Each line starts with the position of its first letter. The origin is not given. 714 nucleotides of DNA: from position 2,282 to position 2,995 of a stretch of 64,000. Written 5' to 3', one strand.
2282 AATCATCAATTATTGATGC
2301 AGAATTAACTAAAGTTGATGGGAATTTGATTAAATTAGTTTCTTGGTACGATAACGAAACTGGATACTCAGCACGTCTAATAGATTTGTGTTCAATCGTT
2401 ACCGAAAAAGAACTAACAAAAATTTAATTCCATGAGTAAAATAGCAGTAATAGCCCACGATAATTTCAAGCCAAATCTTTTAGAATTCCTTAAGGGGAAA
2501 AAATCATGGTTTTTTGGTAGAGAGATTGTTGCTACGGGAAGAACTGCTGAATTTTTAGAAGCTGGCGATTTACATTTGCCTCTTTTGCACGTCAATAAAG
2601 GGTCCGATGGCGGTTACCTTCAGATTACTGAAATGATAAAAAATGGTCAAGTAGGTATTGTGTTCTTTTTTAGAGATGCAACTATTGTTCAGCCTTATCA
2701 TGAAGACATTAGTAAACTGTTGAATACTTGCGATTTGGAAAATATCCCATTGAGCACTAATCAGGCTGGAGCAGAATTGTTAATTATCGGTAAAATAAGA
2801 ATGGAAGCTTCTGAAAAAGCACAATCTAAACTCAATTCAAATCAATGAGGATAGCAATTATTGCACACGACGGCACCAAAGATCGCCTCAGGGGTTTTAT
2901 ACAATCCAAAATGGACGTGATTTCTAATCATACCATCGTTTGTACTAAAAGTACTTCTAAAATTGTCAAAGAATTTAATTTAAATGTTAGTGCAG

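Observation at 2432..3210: Tandem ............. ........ paralogs with complementary loss of active-site elements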

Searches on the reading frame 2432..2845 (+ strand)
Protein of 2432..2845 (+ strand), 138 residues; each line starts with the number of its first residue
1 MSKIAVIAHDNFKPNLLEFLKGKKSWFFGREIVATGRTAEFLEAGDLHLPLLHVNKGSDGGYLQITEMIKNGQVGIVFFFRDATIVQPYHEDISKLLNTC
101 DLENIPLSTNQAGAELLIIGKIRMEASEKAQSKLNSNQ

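Call 3: search_protein_families(library=pfam, proteins=[window:2432-2845:+], max_evalue=0.01)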
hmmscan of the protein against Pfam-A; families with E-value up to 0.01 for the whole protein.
window:2432-2845:+ (138 aa): 1 family
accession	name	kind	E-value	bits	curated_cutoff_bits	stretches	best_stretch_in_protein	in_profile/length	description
PF02142.27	MGS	-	8.6e-07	29.5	24.1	1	29-109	13-94/94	MGS-like domain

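Call 4: search_protein_families(library=ncbifam, proteins=[window:2432-2845:+], max_evalue=0.01)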
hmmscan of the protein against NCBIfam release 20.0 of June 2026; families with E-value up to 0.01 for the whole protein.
window:2432-2845:+ (138 aa): 2 families
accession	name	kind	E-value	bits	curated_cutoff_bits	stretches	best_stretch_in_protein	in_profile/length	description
NF003559.0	PRK05234.1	equivalog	1.3e-26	93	84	1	2-131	6-134/145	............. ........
TIGR00160.1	MGSA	equivalog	1.7e-23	83.2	146.9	1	2-126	3-126/143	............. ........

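Call 5: search_solved_structures(query=window:2432-2845:+, max_evalue=1, show_alignments=2)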
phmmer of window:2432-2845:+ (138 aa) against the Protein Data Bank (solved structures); distinct sequences matched with E-value up to 1: 11.
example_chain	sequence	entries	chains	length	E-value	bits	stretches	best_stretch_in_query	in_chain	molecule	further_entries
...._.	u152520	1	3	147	9.5e-19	70.9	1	2-120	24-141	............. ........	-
6f2c_A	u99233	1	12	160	3e-15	59.6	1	2-118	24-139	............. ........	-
2x8w_A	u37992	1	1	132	2.1e-14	56.8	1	2-118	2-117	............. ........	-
2xw6_A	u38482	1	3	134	2.2e-14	56.8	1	2-118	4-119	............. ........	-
6phe_A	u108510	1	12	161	3.2e-13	53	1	3-125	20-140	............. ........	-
1wo8_A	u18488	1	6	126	6.1e-13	52.1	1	2-119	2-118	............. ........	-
1vmd_A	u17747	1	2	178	7.7e-13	51.8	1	3-131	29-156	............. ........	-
5h3l_A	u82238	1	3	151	1.9e-10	44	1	3-118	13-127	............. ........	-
1b93_A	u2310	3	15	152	5.6e-10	42.5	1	3-118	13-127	PROTEIN (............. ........) | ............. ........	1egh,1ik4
1s8a_A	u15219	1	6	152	1.5e-09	41.1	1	3-118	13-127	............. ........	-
1s89_A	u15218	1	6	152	2.1e-09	40.7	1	3-118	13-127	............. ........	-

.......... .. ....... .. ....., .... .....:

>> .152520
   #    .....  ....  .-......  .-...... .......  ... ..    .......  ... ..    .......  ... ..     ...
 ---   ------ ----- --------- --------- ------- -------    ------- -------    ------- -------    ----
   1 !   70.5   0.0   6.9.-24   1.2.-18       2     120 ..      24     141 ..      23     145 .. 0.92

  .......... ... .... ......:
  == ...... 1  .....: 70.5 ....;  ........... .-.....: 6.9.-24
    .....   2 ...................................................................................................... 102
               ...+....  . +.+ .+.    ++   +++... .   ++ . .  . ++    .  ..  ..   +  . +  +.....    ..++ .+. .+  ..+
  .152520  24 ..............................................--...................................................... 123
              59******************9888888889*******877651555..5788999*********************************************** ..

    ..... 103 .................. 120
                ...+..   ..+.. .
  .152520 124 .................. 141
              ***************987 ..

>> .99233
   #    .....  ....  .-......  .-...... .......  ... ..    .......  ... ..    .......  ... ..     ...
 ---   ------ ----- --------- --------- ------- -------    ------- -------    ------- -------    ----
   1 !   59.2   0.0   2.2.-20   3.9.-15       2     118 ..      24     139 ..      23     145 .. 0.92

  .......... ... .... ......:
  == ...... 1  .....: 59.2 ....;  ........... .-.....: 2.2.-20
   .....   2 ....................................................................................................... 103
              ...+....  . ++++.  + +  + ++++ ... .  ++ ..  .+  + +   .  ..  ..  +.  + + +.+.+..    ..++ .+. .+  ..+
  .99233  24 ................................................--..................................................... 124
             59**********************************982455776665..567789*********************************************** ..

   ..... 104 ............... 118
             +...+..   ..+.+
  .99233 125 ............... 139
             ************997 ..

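Call 7: find_homologous_proteins(query=window:2432-2845:+, max_evalue=0.001)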
Query window:2432-2845:+ (138 aa): 100 proteins with E <= 0.001 among 115 candidates.
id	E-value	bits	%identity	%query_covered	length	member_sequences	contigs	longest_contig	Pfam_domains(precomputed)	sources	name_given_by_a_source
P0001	2.1e-79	282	95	100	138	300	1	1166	PF02142.28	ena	-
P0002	2.7e-76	272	91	100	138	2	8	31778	PF02142.28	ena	-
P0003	2.9e-75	268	88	99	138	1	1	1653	PF02142.28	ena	-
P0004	3.7e-74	265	88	100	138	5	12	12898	PF02142.28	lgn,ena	-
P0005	3.9e-74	265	88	100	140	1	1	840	PF02142.28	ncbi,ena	-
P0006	9.8e-74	263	87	100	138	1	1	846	PF02142.28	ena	-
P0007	3.2e-73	262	88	99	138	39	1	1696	PF02142.28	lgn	-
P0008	8.7e-73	260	87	98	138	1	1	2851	PF02142.28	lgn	-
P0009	1.2e-72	260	88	100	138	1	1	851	PF02142.28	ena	-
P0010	5.9e-72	258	88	99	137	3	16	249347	PF02142.28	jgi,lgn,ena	jgi:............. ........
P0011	2.5e-68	246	85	97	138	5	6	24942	PF02142.28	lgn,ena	-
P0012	4.9e-67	242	82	99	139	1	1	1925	PF02142.28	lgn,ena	-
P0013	8.1e-66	238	79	99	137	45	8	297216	PF02142.28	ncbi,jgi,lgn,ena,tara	tara:strand:- start:3565 stop:3978 length:414 start_codon:yes stop_codon:yes gene_type:complete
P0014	1.5e-65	237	79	98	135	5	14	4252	PF02142.28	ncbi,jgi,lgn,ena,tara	tara:strand:- start:69 stop:476 length:408 start_codon:yes stop_codon:yes gene_type:complete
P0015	1.7e-64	233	79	99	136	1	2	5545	PF02142.28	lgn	-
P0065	1.2e-35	140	54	96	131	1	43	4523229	PF02142.28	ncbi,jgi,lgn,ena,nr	ncbi:MAG TPA: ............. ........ [Tenuifilaceae bacterium]|jgi:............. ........|nr:methylg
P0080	2.2e-33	133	47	96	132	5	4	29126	PF02142.28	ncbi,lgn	ncbi:MAG: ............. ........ [Bacteroidales bacterium]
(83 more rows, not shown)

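Call 12: find_related_loci(query=A1, collection=genome_contigs, flank=6000)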
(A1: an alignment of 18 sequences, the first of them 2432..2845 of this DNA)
Query A1 (138 aa) in genome_contigs; peptide patterns used: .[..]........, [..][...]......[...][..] (x = any residue, [..] = any of these).
433 stretches matched a pattern; 329 encode a relative of the query (tblastn E <= 1e-3); the best 80 are kept; 80 distinct loci.
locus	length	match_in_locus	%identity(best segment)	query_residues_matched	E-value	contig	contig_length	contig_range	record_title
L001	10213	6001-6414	98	1-138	1e-89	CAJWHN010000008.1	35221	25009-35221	MAG TPA_asm: uncultured Flavobacteriales bacterium isolate ERR598955_bin.21_MetaBAT_v2.12.1_MAG genome assembly, contig:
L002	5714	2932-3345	94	1-138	4e-85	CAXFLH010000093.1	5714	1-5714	MAG TPA_asm: uncultured Flavobacteriales bacterium isolate ERR599029_concoct_167 genome assembly, contig: ERZ840367.2452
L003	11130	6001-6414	88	1-138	3e-82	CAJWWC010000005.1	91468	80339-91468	MAG TPA_asm: uncultured Flavobacteriales bacterium isolate ERR599163_bin.88_MetaBAT_v2.12.1_MAG genome assembly, contig:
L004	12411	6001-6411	77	1-137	2e-71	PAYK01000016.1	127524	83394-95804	MAG: Flavobacteriales bacterium isolate SAT105 193263, whole genome shotgun sequence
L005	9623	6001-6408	78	1-136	1e-70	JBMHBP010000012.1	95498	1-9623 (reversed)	MAG: Flavobacteriales bacterium isolate STO1_bin.450 c_000000000012, whole genome shotgun sequence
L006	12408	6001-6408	78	1-136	3e-70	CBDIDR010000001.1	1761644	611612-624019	MAG: Flavobacteriales bacterium isolate f2803261-6542-4851-94c5-f2c0ca0e64f2 genome assembly, contig: contig_1, whole ge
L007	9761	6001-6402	78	1-134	1e-68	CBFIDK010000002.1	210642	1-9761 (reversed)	MAG: Flavobacteriales bacterium isolate Co_bin_702_strict genome assembly, contig: Co_bin_702_strict_c2, whole genome sh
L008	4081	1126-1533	77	1-136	7e-69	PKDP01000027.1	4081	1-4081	MAG: Flavobacteriales bacterium isolate Bacter13 c_000000022328, whole genome shotgun sequence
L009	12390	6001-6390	65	1-130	3e-57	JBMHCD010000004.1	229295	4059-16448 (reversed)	MAG: Flavobacteriales bacterium isolate STO1_bin.125 c_000000000004, whole genome shotgun sequence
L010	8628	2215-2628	59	1-138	7e-57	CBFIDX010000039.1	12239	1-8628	MAG: Flavobacteriales bacterium isolate Co_bin_739_strict genome assembly, contig: Co_bin_739_strict_c39, whole genome s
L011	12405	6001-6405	64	1-135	2e-56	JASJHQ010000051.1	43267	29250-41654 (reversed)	MAG: Flavobacteriales bacterium isolate ArSW.bin.33 ArSW_k141_365800, whole genome shotgun sequence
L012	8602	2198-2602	61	1-135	1e-55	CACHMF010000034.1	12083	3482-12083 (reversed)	uncultured Bacteroidetes bacterium isolate AG-426-M20 genome assembly, contig: AG-426-M20_NODE_34, whole genome shotgun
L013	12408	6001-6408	61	1-136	1e-55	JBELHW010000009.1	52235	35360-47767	MAG: Cryomorphaceae bacterium isolate REMEI103_ass_metaspades_bin.50 NODE_867_length_52235_cov_7.453660, whole genome sh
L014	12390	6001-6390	54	1-130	7e-47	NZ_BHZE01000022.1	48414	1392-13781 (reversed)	Thermaurantimonas aggregans strain LA sequence22, whole genome shotgun sequence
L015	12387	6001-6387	55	1-129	3e-45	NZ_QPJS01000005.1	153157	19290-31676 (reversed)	Schleiferia thermophila strain DSM 21410 Ga0244498_105, whole genome shotgun sequence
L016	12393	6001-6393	58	1-133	2e-45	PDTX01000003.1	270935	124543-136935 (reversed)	MAG: Bacteroidia bacterium isolate DOLJORAL78_64_29 DolJOral78_scaffold_6, whole genome shotgun sequence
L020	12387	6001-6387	55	1-131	1e-43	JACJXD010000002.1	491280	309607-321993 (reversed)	MAG: Bacteroidales bacterium isolate HK-STAS-BACT-3 HK-STAS-BACT-3_2, whole genome shotgun sequence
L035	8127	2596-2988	54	1-133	5e-43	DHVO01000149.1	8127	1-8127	MAG TPA_asm: Bacteroidales bacterium UBA5206 UBA5206_contig_8793, whole genome shotgun sequence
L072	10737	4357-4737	49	1-129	5e-40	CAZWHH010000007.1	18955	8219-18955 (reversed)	MAG TPA_asm: uncultured Bacteroidales bacterium isolate binchicken_co13_31 genome assembly, contig: NODE_4117_length_189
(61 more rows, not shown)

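Call 21: search_protein_families(library=pfam, proteins=[L016:5120-5962:+, L016:6440-7393:+, L014:5132-6001:+, L015:6387-7052:+, L014:7078-9357:+, L020:7415-7960:+, L035:4626-5075:+, L020:8467-8925:+, L072:4774-6156:+], max_evalue=0.001)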
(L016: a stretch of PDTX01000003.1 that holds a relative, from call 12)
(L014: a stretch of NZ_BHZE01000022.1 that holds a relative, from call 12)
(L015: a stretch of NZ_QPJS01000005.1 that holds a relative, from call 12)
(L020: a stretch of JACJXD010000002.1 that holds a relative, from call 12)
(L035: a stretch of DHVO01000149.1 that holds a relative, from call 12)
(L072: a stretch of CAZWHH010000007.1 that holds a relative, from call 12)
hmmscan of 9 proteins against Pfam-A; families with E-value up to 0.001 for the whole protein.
L016:5120-5962:+ (281 aa): 3 families
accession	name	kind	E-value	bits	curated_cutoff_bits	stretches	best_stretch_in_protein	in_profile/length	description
PF00456.26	Transketolase_N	-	1.7e-47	162.5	22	1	10-275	5-277/334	Transketolase, thiamine diphosphate binding domain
PF00676.26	E1_dh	-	6.7e-10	38.9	22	1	116-237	99-220/300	Dehydrogenase E1 component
PF13292.11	DXP_synthase_N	-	2.8e-08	33.8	21.2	1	5-187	16-179/274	1-deoxy-D-xylulose-5-phosphate synthase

L016:6440-7393:+ (318 aa): 4 families
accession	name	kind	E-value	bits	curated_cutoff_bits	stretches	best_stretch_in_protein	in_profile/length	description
PF02779.29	Transket_pyr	-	4.1e-42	144.2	27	1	10-173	3-172/174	Transketolase, pyrimidine binding domain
PF02780.25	Transketolase_C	-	6e-35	120.3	25.9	1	186-306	1-124/124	Transketolase, C-terminal domain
PF22613.1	Transketolase_C_1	-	1.3e-08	35.5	27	1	193-302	10-113/113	Transketolase-like TK C-terminal domain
PF17147.9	PFOR_II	-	0.00088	20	27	0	196-280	2-89/102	Pyruvate:ferredoxin oxidoreductase core domain II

L014:5132-6001:+ (290 aa): 1 family
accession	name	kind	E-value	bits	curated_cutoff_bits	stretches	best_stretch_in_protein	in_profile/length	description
PF01869.26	BcrAD_BadFG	-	4e-08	33.6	31.5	1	7-157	5-155/271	BadF/BadG/BcrA/BcrD ATPase family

L015:6387-7052:+ (222 aa): 2 families
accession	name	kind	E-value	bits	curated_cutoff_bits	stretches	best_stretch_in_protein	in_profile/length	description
PF00702.32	Hydrolase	-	8.1e-29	101.8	26.4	1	6-185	1-191/191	haloacid dehalogenase-like hydrolase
PF13419.12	HAD_2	-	1.2e-25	91.1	23.8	1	10-190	2-177/178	Haloacid dehalogenase-like hydrolase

L014:7078-9357:+ (760 aa): 3 families
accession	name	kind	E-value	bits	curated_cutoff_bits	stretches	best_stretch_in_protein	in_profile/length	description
PF03632.21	Glyco_hydro_65m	-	1.7e-129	432.4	27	1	323-690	1-371/371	Glycosyl hydrolase family 65 central catalytic domain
PF03636.21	Glyco_hydro_65N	-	5.5e-67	226.3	26.6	1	15-266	2-232/233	Glycosyl hydrolase family 65, N-terminal domain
PF03633.20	Glyco_hydro_65C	-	1.3e-17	63.8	22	1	699-760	1-62/62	Glycosyl hydrolase family 65, C-terminal domain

L020:7415-7960:+ (182 aa): 3 families
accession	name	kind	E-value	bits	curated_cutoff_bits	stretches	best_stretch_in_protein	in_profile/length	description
PF08281.18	Sigma70_r4_2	-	7.5e-16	58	25.7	1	124-175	3-54/54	Sigma-70, region 4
PF04542.20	Sigma70_r2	-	1.3e-15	57.4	24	1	26-92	1-69/71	Sigma-70 region 2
PF04545.22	Sigma70_r4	-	3.3e-07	30.2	24.1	1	131-175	4-48/50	Sigma-70, region 4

L035:4626-5075:+ (150 aa): 0 families

L020:8467-8925:+ (153 aa): 1 family
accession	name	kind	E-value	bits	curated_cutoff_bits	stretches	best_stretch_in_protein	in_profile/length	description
PF14775.11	NYD-SP28_assoc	-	5.5e-05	23.6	27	1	39-98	2-59/60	Sperm tail C-terminal domain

L072:4774-6156:+ (461 aa): 2 families
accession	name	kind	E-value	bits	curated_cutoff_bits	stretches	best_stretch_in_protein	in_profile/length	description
PF00092.34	VWA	-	1e-09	39.3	23.8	1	35-182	2-140/174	von Willebrand factor type A domain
PF13519.12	VWA_2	-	4.2e-07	31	27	1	35-153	1-107/107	von Willebrand factor type A domain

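Call 29: predict_structure(alignment_id=A1)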
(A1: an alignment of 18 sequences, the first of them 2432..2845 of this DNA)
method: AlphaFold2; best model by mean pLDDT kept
length: 138 residues; sequences in the alignment: 18
mean_pLDDT: 92.9   pTM: 0.86
mean pLDDT of the five models: 92.9, 92.3, 91.9, 90.8, 89.7
residues with pLDDT >= 90: 111; 70-90: 26; 50-70: 1; < 50: 0
segments of 3 or more residues with pLDDT < 50: none
pLDDT, mean of each block of 10 residues (from residue 1): 92 96 95 93 94 89 96 97 82 94 97 98 94 82
secondary structure, 60 per line:
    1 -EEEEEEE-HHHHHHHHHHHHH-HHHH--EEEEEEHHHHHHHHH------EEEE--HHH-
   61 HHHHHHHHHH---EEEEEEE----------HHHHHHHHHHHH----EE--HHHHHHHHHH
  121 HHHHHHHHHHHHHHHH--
elements in order: E2-8 H10-22 H24-27 E30-35 H36-44 E51-54 H61-70 E74-80 H91-102 H111-136

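Call 30: search_protein_representatives(alignment_id=A1)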
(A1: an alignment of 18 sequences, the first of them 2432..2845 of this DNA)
Query: 18 sequences, 136 profile positions. Proteins with E-value up to 0.001 (for the whole library): 2467; up to 1e-10: 725; up to 1e-30: 7. The best 150 are listed.
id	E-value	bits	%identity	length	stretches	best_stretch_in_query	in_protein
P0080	2.2e-59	215.6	-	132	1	1-133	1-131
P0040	2.2e-54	199.4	-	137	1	1-133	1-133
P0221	1.3e-46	174.2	-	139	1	2-134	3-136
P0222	2.1e-37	144.4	-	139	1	1-99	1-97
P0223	2.3e-36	141.0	-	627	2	4-119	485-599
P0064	1.0e-32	129.2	-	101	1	1-85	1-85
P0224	4.1e-31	124.0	-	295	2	4-121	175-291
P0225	3.4e-29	117.8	-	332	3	4-121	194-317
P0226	4.7e-28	114.1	-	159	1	2-105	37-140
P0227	4.9e-28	114.1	-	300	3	11-124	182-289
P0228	7.2e-28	113.6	-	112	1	1-85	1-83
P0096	1.8e-27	112.3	-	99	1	1-72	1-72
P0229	4.2e-27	111.1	-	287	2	3-116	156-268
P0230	1.5e-26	109.3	-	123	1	1-78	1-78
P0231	2.8e-26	108.4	-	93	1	2-82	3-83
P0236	1.6e-24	102.7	-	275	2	2-118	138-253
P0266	7.4e-21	90.8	-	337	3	3-114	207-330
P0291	6.6e-20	87.8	-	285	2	2-118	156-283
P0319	5.7e-19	84.7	-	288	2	3-115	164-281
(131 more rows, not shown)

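Call 45: fold_search(model_id=the predicted structure, library=pdb)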
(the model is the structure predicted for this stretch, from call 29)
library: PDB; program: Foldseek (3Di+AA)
matches with E <= 10: 1641; with E <= 0.001: 45
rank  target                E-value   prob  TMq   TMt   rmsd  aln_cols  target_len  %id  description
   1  6f2c_A                4.4e-11  1.00  0.79  0.87   1.8       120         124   32  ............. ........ MgsA from Bacillus subtilis (released 2018-03-07)
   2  6f2c_G                4.7e-11  1.00  0.78  0.87   1.8       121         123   32  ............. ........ MgsA from Bacillus subtilis (released 2018-03-07)
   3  1wo8_A                5.7e-11  1.00  0.79  0.86   1.6       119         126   32  Crystal structure of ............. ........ from Thermus thermophilus HB8 (released 2005-08-23)
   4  6f2c_I                5.7e-11  1.00  0.78  0.87   1.8       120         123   32  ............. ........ MgsA from Bacillus subtilis (released 2018-03-07)
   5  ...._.                6.0e-11  1.00  0.78  0.84   1.7       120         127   38  Crystal Structure of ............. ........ from Borrelia burgdorferi (released 2023-09-13)
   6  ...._B                7.3e-11  1.00  0.75  0.81   2.1       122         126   38  Crystal Structure of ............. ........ from Borrelia burgdorferi (released 2023-09-13)
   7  2x8w                  8.9e-11  1.00  0.78  0.86   1.7       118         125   34  The Crystal Structure of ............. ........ from Thermus sp. GH5 Bound to Malonate. (released 2011-03-23)
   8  6f2c_B                8.9e-11  1.00  0.79  0.88   1.8       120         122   32  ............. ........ MgsA from Bacillus subtilis (released 2018-03-07)
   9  1wo8_B                9.5e-11  1.00  0.79  0.88   1.7       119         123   32  Crystal structure of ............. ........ from Thermus thermophilus HB8 (released 2005-08-23)
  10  1wo8_E                3.9e-10  1.00  0.80  0.89   1.8       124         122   31  Crystal structure of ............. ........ from Thermus thermophilus HB8 (released 2005-08-23)
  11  2xw6_B                1.2e-09  1.00  0.80  0.86   2.2       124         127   32  The Crystal Structure of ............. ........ from Thermus sp. GH5 Bound to Phosphate Ion. (released 2011-11-09)
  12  2xw6_C                1.3e-09  1.00  0.80  0.89   2.2       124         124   32  The Crystal Structure of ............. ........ from Thermus sp. GH5 Bound to Phosphate Ion. (released 2011-11-09)
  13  2xw6_A                4.5e-09  1.00  0.75  0.79   2.3       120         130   34  The Crystal Structure of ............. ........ from Thermus sp. GH5 Bound to Phosphate Ion. (released 2011-11-09)
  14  1b93_C                1.0e-08  1.00  0.77  0.74   1.8       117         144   27  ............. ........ FROM ESCHERICHIA COLI (released 1999-03-16)
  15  1vmd_A                1.0e-08  1.00  0.76  0.68   2.2       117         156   32  Crystal structure of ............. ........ (TM1185) from Thermotoga maritima at 2.06 A resolution (released 2004-09-28)
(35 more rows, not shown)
